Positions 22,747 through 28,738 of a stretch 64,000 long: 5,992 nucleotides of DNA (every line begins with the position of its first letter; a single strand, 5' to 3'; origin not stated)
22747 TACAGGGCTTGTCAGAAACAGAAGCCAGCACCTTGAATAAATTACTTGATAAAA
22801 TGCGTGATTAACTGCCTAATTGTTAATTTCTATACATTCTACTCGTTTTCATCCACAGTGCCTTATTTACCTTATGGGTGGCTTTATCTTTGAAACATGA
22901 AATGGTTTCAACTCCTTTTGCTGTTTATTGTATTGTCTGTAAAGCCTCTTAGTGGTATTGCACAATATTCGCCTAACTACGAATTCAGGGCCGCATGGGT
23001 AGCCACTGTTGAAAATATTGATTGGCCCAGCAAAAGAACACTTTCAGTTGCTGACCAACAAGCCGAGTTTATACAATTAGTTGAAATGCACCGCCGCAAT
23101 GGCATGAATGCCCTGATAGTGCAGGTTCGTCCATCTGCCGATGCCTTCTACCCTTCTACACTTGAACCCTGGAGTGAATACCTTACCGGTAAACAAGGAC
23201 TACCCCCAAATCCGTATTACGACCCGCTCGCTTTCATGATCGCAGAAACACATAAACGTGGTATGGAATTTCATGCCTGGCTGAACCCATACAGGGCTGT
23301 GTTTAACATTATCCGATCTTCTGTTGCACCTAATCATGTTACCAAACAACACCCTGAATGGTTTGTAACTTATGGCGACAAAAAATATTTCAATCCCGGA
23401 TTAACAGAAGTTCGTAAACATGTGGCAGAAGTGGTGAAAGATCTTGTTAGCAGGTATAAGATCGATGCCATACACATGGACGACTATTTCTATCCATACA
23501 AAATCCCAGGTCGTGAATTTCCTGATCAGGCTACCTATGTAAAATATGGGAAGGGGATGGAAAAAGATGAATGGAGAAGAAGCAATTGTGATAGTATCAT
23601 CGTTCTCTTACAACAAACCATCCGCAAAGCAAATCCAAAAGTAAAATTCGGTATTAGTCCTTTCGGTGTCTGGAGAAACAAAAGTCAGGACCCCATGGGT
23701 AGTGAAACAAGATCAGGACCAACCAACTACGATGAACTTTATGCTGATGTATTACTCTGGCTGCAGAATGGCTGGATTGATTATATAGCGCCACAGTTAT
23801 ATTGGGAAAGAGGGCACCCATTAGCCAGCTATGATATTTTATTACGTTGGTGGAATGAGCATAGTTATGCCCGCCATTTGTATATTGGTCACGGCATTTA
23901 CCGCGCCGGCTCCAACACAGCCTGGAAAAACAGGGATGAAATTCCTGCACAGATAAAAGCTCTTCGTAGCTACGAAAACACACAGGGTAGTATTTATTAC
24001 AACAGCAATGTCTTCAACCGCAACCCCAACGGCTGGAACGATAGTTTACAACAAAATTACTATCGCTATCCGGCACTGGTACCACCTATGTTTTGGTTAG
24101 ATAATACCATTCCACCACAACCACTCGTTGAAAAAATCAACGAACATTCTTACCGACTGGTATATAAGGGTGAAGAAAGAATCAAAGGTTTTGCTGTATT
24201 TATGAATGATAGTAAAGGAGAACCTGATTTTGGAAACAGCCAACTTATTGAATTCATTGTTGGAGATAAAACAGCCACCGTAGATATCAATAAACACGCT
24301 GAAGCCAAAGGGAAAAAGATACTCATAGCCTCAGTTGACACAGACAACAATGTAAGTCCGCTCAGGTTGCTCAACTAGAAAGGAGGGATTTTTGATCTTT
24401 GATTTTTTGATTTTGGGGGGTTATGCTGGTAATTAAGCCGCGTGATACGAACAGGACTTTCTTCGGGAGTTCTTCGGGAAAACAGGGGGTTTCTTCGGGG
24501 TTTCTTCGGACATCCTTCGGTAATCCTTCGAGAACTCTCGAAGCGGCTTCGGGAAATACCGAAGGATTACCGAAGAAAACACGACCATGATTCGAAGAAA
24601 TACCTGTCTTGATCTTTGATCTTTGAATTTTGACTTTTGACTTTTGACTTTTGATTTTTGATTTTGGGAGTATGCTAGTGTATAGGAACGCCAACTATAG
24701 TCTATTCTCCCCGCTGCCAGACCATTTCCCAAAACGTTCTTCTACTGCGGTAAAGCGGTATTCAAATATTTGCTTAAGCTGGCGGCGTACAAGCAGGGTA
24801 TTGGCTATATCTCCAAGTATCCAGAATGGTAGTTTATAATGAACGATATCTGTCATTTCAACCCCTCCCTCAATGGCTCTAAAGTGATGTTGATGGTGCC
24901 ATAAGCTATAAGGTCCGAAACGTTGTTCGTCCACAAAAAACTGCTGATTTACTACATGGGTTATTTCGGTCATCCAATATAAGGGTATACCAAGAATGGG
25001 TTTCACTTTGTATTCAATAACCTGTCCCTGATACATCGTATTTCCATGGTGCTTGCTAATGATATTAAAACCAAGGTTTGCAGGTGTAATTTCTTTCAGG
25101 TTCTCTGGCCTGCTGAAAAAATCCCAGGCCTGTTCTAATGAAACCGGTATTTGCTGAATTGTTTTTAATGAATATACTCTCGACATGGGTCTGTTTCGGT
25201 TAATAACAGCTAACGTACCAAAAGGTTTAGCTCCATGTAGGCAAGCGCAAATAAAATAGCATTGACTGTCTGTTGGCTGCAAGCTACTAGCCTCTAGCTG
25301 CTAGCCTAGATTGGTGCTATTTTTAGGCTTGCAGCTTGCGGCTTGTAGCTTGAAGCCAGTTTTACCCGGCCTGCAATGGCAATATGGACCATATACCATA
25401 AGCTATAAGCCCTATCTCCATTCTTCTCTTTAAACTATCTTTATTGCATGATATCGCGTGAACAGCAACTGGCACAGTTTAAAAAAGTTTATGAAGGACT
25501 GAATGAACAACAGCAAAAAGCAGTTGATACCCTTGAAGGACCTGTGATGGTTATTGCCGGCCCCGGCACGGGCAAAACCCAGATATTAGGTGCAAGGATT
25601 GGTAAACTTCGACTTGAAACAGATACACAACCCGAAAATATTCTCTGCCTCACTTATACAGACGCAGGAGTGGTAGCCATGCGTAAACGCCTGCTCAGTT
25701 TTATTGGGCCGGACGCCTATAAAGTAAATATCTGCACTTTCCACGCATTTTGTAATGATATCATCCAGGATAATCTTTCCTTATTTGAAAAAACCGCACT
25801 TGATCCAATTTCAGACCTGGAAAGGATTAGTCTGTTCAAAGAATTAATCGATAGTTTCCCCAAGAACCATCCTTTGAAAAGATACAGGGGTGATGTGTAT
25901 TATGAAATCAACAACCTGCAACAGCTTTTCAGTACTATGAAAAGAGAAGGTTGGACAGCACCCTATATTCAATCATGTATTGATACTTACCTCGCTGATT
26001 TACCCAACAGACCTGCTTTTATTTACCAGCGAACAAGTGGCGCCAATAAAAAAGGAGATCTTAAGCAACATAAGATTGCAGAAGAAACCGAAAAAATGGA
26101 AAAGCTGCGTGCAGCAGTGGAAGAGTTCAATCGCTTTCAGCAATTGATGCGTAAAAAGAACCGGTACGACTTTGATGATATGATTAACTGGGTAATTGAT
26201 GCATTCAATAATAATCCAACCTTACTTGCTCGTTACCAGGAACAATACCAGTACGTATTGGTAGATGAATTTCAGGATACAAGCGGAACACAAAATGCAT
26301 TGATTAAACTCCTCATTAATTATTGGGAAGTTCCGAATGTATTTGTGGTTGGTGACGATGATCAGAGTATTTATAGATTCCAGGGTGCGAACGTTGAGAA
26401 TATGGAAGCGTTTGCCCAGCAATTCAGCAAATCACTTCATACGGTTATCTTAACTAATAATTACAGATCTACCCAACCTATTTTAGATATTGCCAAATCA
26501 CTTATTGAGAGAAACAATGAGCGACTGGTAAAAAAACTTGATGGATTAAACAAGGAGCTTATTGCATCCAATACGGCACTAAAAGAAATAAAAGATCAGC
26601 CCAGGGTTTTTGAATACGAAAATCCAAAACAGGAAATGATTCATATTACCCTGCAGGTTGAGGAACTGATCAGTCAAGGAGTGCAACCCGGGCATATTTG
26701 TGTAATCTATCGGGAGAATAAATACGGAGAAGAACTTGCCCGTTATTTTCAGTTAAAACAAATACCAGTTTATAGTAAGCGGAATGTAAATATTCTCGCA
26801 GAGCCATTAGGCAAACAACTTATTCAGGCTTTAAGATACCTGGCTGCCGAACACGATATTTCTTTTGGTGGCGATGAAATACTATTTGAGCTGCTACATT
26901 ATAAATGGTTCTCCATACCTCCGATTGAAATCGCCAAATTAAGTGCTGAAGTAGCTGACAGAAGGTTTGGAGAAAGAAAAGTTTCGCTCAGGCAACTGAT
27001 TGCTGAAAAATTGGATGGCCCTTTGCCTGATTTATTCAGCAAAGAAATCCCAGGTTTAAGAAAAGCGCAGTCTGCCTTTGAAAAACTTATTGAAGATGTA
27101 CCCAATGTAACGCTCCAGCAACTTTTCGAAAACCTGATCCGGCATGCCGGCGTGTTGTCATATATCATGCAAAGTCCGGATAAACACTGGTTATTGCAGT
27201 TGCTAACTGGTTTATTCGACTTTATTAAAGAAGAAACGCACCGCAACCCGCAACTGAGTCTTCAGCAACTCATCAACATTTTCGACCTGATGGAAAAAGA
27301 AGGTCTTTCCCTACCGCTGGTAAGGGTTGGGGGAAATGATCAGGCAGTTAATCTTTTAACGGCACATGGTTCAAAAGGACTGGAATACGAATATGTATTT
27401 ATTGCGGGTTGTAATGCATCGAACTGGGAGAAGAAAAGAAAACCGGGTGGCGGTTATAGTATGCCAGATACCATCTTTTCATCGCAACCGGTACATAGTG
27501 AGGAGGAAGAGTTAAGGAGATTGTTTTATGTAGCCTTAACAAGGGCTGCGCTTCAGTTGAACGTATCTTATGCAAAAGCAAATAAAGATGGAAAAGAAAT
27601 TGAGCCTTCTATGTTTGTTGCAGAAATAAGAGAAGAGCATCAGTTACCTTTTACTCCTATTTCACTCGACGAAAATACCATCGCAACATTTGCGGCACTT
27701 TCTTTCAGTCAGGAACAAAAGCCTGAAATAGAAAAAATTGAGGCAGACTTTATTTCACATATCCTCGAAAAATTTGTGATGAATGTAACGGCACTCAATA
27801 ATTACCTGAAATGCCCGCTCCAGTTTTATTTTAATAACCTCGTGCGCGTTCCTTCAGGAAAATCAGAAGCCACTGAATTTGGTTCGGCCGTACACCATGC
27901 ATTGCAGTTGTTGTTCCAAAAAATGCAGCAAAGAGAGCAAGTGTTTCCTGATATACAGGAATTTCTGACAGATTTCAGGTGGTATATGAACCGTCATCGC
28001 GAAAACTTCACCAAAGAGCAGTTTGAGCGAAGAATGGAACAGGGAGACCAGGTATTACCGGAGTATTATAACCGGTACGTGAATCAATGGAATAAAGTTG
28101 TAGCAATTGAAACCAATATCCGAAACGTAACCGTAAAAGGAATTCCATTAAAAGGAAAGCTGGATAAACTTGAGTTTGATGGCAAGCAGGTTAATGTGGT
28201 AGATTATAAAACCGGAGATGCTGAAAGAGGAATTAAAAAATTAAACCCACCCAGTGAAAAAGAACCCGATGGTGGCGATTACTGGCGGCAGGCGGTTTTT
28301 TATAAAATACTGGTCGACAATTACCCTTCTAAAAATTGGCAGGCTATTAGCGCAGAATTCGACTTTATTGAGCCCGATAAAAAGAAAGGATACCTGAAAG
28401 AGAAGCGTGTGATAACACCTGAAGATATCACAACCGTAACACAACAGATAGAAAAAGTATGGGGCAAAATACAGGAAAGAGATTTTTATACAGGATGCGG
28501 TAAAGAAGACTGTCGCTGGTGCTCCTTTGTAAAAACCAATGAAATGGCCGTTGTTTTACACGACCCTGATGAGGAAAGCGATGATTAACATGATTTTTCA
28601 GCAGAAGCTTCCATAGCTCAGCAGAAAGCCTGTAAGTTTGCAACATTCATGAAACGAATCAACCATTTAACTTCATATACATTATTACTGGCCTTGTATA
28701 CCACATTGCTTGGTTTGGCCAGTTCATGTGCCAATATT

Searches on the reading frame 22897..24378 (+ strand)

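Call 70: search_protein_families(library=pfam, proteins=[window:22897-24378:+], max_evalue=0.00001)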
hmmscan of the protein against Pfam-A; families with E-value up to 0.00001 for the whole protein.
window:22897-24378:+ (493 aa): 1 family
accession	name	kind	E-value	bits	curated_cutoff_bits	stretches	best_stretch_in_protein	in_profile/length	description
PF02638.21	GHL10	-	1.1e-75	255.1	27.9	1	29-339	1-301/311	Glycosyl hydrolase-like 10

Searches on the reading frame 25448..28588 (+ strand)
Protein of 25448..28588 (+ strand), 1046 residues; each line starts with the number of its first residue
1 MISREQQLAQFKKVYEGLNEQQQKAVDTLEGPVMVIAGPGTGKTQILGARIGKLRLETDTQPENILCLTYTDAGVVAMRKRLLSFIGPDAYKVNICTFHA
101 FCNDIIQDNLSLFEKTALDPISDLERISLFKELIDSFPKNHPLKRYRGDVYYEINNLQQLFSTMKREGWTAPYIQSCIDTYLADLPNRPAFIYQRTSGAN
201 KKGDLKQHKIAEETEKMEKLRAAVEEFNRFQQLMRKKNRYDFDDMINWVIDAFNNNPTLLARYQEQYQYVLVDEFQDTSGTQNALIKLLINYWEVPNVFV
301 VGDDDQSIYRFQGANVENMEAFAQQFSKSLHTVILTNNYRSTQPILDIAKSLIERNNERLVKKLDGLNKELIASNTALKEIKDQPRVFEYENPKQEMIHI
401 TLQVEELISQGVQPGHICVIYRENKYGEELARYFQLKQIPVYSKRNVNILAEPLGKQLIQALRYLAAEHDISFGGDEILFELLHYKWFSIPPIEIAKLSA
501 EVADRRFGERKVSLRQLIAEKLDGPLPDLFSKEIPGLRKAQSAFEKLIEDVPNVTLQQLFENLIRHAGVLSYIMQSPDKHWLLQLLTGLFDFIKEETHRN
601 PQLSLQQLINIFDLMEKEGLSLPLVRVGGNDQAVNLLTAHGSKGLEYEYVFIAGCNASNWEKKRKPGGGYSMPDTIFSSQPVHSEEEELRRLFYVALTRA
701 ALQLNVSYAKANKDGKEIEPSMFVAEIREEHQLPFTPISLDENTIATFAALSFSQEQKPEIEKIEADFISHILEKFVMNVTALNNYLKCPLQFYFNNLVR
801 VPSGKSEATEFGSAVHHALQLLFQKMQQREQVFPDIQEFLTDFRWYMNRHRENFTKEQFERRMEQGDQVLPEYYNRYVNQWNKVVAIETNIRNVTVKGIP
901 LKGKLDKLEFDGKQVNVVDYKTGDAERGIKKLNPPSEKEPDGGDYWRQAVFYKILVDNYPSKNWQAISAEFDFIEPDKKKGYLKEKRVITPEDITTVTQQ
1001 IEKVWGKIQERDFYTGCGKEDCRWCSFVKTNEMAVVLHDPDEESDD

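Call 20: search_protein_families(library=ncbifam, proteins=[window:25448-28588:+])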
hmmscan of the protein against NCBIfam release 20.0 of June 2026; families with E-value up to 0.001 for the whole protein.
window:25448-28588:+ (1046 aa): 19 families
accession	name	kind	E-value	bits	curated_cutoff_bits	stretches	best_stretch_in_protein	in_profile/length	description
TIGR01073.1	pcrA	equivalog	2.5e-76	257.5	911.2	2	189-731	134-635/725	DNA helicase PcrA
TIGR01074.1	rep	equivalog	5e-71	239.9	951.45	2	200-730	140-636/668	DNA helicase Rep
NF008743.0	PRK11773.1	equivalog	1.3e-65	222.1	965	2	200-731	149-640/720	DNA helicase II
TIGR01075.1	uvrD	equivalog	2e-64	218.1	1144.45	2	200-730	144-634/715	DNA helicase II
NF008276.0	PRK11054.1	equivalog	3.7e-52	177.7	543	2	11-370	189-533/684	DNA helicase IV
NF008172.0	PRK10919.1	equivalog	1.4e-49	169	1168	2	199-728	140-634/673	DNA helicase Rep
TIGR02784.1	addA_alphas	equivalog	3.9e-41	141.4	860.75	3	154-355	278-495/1138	double-strand break repair helicase AddA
TIGR02785.1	addA_Gpos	equivalog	3.9e-37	127.7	707.65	3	206-354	323-481/1234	helicase-exonuclease AddAB subunit AddA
TIGR00609.1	recB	equivalog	9.8e-34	116.7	696.05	1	230-713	333-817/1175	exodeoxyribonuclease V subunit beta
NF010485.0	PRK13909.1-2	equivalog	1.2e-27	96.5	650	1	204-471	265-530/909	RecB-like helicase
NF010487.0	PRK13909.1-4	equivalog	6.8e-22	77.6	759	1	216-464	273-525/924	RecB-like helicase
NF008128.0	PRK10876.1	equivalog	2.2e-13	48.8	1697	1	228-406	337-507/1181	exodeoxyribonuclease V subunit beta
NF041464.1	HelD_BACSU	equivalog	9.2e-12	43.7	419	1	262-413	542-674/779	RNA polymerase recycling motor HelD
NF010486.0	PRK13909.1-3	equivalog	4.4e-11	41.6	1109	1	209-449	270-518/921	RecB-like helicase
NF010484.0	PRK13909.1-1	equivalog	8e-10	37.1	1074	1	203-437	279-518/945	RecB-like helicase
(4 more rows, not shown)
